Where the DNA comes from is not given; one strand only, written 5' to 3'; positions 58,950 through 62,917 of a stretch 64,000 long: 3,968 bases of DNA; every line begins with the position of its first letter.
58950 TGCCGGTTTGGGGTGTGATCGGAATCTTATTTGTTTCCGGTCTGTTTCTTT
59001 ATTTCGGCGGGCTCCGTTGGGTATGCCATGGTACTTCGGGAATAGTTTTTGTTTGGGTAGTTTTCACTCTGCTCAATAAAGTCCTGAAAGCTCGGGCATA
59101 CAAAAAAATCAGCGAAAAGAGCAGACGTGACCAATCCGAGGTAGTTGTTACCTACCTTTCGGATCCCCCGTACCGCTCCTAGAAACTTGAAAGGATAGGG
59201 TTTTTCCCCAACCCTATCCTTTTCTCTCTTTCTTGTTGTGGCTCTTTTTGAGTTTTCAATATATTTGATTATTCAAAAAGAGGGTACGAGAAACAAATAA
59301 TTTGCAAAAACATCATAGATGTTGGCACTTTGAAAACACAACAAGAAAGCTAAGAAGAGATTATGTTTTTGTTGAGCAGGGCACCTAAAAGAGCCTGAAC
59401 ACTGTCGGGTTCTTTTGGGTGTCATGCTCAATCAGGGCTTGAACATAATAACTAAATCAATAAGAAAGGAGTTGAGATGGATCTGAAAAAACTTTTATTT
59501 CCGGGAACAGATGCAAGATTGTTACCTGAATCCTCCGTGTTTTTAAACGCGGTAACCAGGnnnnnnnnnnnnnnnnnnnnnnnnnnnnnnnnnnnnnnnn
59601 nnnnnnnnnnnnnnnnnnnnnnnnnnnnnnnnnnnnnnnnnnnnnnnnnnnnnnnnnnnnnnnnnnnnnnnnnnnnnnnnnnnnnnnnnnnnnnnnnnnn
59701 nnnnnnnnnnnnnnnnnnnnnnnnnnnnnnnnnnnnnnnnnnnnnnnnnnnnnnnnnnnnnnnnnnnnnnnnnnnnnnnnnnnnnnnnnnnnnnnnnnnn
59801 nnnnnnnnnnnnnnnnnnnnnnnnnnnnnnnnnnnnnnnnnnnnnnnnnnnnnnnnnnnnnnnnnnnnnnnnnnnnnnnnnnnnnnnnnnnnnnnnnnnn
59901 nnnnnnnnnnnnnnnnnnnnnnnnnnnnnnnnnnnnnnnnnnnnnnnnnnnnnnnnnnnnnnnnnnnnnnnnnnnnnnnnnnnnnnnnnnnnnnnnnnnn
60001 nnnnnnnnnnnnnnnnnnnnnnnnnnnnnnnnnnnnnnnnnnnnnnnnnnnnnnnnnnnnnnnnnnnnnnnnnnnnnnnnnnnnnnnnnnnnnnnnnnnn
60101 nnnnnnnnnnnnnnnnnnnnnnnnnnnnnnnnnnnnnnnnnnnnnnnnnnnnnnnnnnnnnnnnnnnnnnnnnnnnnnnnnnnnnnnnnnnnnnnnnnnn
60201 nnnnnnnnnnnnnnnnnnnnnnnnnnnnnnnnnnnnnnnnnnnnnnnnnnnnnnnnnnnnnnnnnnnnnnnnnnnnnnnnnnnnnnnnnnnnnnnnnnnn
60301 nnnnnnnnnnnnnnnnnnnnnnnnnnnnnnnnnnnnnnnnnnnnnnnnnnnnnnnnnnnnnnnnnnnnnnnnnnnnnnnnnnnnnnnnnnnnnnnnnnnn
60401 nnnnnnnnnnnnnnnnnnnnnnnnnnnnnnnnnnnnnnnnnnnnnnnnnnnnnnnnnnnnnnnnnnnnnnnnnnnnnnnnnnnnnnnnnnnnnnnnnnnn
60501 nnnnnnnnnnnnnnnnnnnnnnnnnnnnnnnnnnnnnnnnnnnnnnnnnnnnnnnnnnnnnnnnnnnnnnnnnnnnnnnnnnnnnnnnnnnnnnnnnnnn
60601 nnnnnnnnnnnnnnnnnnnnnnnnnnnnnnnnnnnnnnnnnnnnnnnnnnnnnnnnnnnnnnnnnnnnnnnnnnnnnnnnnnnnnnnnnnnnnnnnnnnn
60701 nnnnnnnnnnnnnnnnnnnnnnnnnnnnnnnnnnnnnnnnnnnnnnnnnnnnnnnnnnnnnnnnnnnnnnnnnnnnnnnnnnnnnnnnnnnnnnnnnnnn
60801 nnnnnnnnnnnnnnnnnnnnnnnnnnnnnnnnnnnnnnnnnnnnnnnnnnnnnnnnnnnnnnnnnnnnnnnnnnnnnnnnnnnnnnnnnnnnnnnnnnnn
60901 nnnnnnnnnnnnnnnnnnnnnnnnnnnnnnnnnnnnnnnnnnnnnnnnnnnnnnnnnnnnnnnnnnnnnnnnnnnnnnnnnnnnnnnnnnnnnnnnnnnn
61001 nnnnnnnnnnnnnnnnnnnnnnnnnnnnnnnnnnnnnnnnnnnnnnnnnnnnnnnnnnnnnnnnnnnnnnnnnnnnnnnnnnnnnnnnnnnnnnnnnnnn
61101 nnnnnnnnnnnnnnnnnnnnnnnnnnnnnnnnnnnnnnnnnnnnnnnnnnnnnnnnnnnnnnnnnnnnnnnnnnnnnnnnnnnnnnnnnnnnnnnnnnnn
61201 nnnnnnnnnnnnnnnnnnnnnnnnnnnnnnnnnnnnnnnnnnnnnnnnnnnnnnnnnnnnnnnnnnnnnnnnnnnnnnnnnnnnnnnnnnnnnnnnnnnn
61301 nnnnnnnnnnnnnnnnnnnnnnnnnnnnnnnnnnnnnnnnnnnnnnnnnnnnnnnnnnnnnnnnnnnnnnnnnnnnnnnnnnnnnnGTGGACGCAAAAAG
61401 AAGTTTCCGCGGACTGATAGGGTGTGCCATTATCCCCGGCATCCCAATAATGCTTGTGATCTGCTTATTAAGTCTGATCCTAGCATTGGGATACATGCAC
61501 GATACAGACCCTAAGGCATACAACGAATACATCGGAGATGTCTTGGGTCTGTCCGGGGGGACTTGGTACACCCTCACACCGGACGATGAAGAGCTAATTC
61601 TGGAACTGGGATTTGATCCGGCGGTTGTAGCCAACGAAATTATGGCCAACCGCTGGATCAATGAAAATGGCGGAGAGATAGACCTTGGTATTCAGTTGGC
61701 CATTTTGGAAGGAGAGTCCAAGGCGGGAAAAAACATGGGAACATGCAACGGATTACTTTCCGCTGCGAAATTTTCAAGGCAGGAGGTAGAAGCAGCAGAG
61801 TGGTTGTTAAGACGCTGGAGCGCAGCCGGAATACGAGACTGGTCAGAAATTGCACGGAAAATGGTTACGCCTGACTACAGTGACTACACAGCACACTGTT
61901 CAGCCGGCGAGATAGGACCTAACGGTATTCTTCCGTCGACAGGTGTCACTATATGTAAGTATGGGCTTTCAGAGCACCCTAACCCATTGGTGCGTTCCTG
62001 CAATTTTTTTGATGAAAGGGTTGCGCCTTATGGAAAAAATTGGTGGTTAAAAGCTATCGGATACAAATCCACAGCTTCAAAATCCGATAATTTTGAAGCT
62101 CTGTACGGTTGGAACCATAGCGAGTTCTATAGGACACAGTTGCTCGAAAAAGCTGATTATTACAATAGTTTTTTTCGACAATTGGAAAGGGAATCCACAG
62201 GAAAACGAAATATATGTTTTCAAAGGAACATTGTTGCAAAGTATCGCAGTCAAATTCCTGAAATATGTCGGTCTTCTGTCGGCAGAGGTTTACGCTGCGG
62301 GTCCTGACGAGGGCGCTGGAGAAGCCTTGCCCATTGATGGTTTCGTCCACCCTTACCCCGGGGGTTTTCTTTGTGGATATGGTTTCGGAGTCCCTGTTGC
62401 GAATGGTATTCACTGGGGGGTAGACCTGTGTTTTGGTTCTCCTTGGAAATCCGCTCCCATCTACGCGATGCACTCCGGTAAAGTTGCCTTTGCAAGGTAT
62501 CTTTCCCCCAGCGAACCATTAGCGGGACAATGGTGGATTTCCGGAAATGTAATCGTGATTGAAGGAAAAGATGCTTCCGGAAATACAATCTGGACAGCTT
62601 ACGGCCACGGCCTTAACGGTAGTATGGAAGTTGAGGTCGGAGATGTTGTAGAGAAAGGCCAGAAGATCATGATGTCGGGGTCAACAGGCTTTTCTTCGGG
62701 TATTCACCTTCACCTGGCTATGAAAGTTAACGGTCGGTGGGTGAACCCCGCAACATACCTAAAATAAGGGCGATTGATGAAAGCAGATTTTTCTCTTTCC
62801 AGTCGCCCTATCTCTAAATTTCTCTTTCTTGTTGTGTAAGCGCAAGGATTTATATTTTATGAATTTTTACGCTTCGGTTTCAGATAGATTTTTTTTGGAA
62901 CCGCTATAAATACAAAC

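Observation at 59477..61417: VirB4/HerA-like NTPase with an atypical Walker B (DN in place of DE)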

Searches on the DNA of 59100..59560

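Call 103: search_rna_families(source=window, start=59100, end=59560, threshold=evalue, max_evalue=10)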
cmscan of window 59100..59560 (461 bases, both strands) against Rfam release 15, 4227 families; matches with E-value up to 10: 18.
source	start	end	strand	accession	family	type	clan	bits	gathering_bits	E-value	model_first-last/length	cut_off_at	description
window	59222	59301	+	RF03410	mir-1891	Gene; miRNA;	-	22.2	70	0.045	1-87/87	no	mir-1891 microRNA precursor family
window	59212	59366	+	RF00648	MIR396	Gene; miRNA;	-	19.7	80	0.22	1-118/118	no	MIR396 microRNA precursor family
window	59182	59281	-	RF02995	IMES-5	Gene; sRNA;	-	19.5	96.1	0.19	1-150/150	no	IMES-5 RNA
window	59372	59431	+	RF04209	MIR7533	Gene; miRNA;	-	18.7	230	0.18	1-249/249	no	MIR7533 microRNA precursor family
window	59189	59265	+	RF02274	AniS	Gene;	-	18.6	50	1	1-106/106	no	AniS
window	59235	59286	+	RF03640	mir-3747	Gene; miRNA;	-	18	63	0.67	1-67/67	no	mir-3747 microRNA precursor family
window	59221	59301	+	RF03578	mir-3910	Gene; miRNA;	-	17.7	95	1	1-82/82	no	mir-3910 microRNA precursor family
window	59161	59213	-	RF03071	Sodium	Cis-reg; riboswitch;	-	17.4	40.5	0.32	1-55/55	no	Na+ riboswitch aptamer (DUF1646)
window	59305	59420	+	RF02449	ncr1015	Gene; sRNA;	-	17.3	60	8.8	1-121/121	no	Bacillus sRNA ncr1015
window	59181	59276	-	RF02029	sraA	Gene; sRNA;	-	17.2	56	5.2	1-95/95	no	sraA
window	59205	59382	-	RF04150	MIR2655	Gene; miRNA;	-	16.7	122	3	1-267/267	no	MIR2655 microRNA precursor family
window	59173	59241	+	RF00244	mir-26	Gene; miRNA;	-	15.3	57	1.2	1-81/81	no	mir-26 microRNA precursor family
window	59144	59166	-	RF01370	CRISPR-DR57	Gene; CRISPR;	-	13.7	39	5.4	1-37/37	no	CRISPR RNA direct repeat element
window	59210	59382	-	RF02792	sRNA162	Gene; antisense;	-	13.7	78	7.2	1-190/190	no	Archaeal Small RNA 162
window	59215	59298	+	RF00443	SNORA27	Gene; snRNA; snoRNA; HACA-box;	CL00032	13.5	64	9.5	1-127/127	no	Small nucleolar RNA SNORA27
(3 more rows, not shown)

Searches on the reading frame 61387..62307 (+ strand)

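Call 3: search_protein_families(library=pfam, proteins=[window:61387-62307:+], max_evalue=1)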
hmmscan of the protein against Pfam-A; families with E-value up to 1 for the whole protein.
window:61387-62307:+ (306 aa): 2 families
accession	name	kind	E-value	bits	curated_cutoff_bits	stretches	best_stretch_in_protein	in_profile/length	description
PF16497.10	MHC_I_3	-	0.12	12.4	35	0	207-269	36-98/198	MHC-I family domain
PF13406.11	SLT_2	-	0.18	11.4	24.3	1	230-256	265-291/292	Transglycosylase SLT domain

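Call 4: search_protein_families(library=ncbifam, proteins=[window:61387-62307:+], max_evalue=1)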
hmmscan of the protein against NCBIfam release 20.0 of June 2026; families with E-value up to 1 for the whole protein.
window:61387-62307:+ (306 aa): 0 families

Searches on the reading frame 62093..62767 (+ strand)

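Call 3: search_protein_families(library=pfam, proteins=[window:62093-62767:+], max_evalue=1)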
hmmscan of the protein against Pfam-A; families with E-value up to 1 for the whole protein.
window:62093-62767:+ (224 aa): 3 families
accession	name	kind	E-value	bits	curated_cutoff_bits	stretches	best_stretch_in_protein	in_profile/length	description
PF01551.29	Peptidase_M23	-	7.2e-16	58.6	28.7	1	107-219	3-96/96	Peptidase family M23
PF13375.12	RnfC_N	-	0.02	15.4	25.6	1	173-205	39-70/101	RnfC Barrel sandwich hybrid domain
PF05896.17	NQRA_N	-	0.047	14.3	25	1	165-195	29-59/94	NqrA N-terminal barrel-sandwich hybrid domain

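Call 4: search_protein_families(library=ncbifam, proteins=[window:62093-62767:+], max_evalue=1)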
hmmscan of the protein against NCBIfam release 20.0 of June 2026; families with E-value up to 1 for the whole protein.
window:62093-62767:+ (224 aa): 13 families
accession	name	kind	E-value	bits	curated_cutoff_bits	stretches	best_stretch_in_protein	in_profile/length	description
NF052530.1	Heli_ShapePgp3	exception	1.3e-12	47.4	300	1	143-223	190-264/270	peptidoglycan metallopeptidase Pgp3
NF052529.1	PG_M23_Pgp6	exception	9.1e-10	37.8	600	1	102-222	330-431/452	peptidoglycan metallopeptidase Pgp6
NF052336.1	PdgHdaseHSB100310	equivalog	7.5e-09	35.4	500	1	119-215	66-146/316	peptidoglycan hydrolase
NF008652.0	PRK11649.1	equivalog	3.2e-08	32.7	341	1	120-221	323-408/439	murein DD-endopeptidase MepM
NF008123.1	PRK10871.1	equivalog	9.2e-08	31.9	311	1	107-223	265-362/365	murein hydrolase activator NlpD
NF053825.1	PdgNdpepShyA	equivalog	1.6e-06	27.1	700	1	150-220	326-390/425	peptidoglycan DD-endopeptidase ShyA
NF040883.1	amid_act_ActS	equivalog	2.5e-06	26.9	375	1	107-223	136-233/242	amidase activator ActS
NF053738.1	S2SprSpoIIQBc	equivalog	2.8e-06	27.1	250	1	150-223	154-223/232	stage II sporulation protein SpoIIQ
NF053824.1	PdgNdpepShyC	equivalog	0.00022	20.3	700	1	164-221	336-391/429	peptidoglycan DD-endopeptidase ShyC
NF041208.1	celldiv_DipM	equivalog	0.00026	20.3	740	1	164-223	360-417/419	cell division endopeptidase DipM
NF004799.0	PRK06148.1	subfamily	0.0003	18.9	1128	1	107-211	441-536/1015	hypothetical protein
NF008644.1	PRK11637.1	equivalog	0.00037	19.6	270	1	151-223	317-383/385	murein hydrolase activator EnvC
NF050804.1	CellDivDipMCaul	equivalog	0.1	11.4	900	1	120-211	538-614/634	cell division endopeptidase DipM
